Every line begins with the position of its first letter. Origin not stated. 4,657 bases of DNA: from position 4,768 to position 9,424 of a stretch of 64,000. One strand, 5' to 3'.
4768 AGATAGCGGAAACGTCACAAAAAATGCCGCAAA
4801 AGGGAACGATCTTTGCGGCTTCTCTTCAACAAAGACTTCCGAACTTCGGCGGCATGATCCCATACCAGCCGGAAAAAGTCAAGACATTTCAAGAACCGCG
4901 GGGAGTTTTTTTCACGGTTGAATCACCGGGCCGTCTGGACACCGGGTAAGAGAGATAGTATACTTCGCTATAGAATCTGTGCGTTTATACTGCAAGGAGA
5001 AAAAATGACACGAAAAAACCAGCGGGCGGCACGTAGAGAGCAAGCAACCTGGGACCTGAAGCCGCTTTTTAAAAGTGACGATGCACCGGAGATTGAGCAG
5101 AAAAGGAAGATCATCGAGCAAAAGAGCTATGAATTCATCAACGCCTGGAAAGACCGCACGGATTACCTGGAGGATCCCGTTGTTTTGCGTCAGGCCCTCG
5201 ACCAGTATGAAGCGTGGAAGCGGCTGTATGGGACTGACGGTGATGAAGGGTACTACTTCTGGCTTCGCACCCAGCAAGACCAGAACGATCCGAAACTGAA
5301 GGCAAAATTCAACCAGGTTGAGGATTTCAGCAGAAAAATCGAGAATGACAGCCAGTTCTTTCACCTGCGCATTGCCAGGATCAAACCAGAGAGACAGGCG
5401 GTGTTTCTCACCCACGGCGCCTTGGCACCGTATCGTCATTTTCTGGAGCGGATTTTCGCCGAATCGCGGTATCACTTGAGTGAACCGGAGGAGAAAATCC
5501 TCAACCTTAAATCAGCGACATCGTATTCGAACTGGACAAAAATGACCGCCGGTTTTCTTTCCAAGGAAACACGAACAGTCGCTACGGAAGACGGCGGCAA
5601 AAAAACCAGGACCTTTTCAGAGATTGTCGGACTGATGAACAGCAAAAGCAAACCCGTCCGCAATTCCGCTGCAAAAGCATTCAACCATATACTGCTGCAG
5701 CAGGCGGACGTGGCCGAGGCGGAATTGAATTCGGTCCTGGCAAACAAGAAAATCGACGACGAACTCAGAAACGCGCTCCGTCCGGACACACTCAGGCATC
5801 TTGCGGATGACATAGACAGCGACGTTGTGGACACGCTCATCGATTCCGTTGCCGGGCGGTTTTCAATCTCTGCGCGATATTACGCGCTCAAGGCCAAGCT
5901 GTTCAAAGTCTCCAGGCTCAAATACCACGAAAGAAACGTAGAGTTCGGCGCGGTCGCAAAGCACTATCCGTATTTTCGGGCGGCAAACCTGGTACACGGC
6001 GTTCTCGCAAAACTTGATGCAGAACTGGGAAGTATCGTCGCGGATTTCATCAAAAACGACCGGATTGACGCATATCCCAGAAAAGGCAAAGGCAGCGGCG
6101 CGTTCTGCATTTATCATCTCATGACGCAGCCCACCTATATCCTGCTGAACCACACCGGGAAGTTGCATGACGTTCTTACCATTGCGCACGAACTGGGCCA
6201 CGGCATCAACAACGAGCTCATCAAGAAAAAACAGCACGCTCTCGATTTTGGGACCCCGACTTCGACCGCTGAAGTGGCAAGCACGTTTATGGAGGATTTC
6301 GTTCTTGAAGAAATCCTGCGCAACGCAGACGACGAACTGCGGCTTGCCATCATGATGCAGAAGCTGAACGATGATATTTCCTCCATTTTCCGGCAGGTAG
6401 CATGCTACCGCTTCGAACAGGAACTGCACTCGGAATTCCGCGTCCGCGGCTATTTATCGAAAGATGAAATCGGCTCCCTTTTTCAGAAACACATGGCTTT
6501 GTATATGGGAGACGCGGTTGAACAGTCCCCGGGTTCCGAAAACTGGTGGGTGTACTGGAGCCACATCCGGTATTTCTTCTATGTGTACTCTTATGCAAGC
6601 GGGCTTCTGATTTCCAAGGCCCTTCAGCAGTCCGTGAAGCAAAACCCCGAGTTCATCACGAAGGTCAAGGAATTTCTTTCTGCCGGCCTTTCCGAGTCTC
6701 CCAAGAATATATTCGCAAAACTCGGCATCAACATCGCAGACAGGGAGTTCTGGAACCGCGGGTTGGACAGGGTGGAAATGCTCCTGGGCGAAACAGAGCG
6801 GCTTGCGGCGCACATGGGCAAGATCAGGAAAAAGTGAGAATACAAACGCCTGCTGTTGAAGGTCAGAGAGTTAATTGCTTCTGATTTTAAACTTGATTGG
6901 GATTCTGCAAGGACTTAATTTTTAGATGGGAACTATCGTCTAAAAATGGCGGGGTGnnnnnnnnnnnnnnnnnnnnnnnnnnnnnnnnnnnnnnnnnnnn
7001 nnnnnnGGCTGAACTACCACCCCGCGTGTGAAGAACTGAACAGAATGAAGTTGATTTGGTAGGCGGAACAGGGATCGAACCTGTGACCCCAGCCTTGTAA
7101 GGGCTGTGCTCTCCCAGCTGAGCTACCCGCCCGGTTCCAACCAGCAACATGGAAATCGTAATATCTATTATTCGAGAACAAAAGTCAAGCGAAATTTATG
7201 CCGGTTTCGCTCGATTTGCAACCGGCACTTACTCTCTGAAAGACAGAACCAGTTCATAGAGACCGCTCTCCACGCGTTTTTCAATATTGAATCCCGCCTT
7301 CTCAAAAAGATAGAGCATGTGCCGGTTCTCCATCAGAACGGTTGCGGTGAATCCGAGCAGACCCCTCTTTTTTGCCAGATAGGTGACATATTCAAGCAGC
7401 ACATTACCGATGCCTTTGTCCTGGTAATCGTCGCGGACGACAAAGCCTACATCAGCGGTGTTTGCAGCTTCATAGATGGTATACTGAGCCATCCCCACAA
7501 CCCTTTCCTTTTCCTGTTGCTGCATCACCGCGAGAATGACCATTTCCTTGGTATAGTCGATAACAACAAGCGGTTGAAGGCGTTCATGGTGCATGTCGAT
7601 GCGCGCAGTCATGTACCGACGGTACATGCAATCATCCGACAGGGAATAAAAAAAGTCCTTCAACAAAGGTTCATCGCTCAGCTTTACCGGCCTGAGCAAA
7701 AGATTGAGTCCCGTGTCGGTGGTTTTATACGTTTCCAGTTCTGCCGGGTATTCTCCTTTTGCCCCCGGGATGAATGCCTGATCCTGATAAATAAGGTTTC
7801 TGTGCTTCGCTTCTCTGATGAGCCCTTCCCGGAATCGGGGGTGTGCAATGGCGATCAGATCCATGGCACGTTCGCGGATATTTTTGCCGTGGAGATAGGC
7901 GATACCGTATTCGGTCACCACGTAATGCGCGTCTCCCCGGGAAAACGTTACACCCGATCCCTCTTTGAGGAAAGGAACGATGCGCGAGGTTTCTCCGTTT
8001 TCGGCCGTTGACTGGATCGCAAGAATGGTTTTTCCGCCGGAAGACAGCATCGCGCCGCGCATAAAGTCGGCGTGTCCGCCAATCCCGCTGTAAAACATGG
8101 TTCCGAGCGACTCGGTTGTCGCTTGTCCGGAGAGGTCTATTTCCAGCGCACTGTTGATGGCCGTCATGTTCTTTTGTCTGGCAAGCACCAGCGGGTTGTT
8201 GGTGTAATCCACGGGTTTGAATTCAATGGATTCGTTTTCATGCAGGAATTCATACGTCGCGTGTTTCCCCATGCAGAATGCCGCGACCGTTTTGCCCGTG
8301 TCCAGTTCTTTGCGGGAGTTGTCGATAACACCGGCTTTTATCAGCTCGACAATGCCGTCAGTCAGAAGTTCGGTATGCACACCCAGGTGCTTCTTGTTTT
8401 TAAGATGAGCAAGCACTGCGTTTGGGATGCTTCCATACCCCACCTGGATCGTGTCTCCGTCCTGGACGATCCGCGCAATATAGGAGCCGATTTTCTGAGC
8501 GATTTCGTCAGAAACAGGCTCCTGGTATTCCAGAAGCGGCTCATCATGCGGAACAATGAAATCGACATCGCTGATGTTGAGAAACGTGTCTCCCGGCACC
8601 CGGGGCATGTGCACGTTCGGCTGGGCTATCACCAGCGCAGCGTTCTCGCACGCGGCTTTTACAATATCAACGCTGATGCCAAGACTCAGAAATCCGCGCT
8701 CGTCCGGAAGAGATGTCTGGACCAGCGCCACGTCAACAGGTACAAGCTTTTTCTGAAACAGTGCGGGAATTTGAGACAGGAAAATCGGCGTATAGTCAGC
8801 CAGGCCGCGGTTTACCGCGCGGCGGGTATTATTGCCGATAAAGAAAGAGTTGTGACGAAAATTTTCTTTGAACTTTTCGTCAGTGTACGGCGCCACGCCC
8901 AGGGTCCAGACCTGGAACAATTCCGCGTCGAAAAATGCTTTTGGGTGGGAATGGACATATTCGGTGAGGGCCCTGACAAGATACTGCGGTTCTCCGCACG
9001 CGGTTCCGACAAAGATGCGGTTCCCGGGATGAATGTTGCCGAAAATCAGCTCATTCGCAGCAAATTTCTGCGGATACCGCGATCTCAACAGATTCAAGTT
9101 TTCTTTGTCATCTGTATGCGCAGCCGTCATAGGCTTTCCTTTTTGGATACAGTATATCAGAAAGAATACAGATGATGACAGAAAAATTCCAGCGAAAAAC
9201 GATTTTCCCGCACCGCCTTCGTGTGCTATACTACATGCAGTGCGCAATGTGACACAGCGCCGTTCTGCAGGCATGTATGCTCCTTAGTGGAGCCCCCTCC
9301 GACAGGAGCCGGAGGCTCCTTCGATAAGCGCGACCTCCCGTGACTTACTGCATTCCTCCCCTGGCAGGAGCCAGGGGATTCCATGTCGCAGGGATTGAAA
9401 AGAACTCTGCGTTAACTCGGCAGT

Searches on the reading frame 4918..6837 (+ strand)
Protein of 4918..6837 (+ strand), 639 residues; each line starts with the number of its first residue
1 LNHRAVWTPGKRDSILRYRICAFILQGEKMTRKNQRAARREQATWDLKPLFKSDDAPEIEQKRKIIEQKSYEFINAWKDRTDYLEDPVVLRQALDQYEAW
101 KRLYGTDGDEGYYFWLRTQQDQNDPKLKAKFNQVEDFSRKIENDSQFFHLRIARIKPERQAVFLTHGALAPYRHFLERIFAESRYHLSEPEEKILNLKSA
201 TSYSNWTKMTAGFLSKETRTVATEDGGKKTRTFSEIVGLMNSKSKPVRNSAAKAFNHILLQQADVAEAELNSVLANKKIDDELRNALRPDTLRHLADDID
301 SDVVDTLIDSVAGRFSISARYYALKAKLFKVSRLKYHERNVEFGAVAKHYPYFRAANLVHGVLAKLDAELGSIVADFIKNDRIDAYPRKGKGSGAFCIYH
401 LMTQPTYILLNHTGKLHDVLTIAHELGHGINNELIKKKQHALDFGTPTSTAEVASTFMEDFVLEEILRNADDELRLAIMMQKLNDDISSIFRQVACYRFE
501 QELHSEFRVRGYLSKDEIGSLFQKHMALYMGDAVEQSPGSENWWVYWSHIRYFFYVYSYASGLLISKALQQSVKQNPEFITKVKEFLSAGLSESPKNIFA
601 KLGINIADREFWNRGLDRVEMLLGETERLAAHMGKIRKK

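Call 48: search_protein_families(library=pfam, proteins=[window:4918-6837:+], max_evalue=0.0001)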
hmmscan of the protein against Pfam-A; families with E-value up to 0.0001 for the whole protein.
window:4918-6837:+ (639 aa): 2 families
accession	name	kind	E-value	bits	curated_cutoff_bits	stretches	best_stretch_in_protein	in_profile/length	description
PF01432.26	Peptidase_M3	-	2.5e-31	110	27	1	377-615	183-454/457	Peptidase family M3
PF08439.15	Peptidase_M3_N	-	1.5e-10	41.6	25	1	152-209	2-60/70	Oligopeptidase F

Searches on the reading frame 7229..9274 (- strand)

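Call 48: search_protein_families(library=pfam, proteins=[window:7229-9274:-], max_evalue=0.0001)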
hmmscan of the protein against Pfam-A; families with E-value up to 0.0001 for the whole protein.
window:7229-9274:- (681 aa): 5 families
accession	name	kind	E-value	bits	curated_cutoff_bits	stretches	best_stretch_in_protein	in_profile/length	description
PF13336.12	AcetylCoA_hyd_C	-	2.8e-62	209.7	23.7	1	336-489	1-154/154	Acetyl-CoA hydrolase/transferase C-terminal domain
PF02550.21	AcetylCoA_hydro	-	2.3e-48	165.3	24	1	65-245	10-191/198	Acetyl-CoA hydrolase/transferase N-terminal domain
PF00583.31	Acetyltransf_1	-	6.7e-10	39.7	20.7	1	572-662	25-116/116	Acetyltransferase (GNAT) family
PF13508.13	Acetyltransf_7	-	1.7e-07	32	27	1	587-663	11-83/84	Acetyltransferase (GNAT) domain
PF13302.13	Acetyltransf_3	-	2.1e-07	32.1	25.4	1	525-663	2-138/138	Acetyltransferase (GNAT) domain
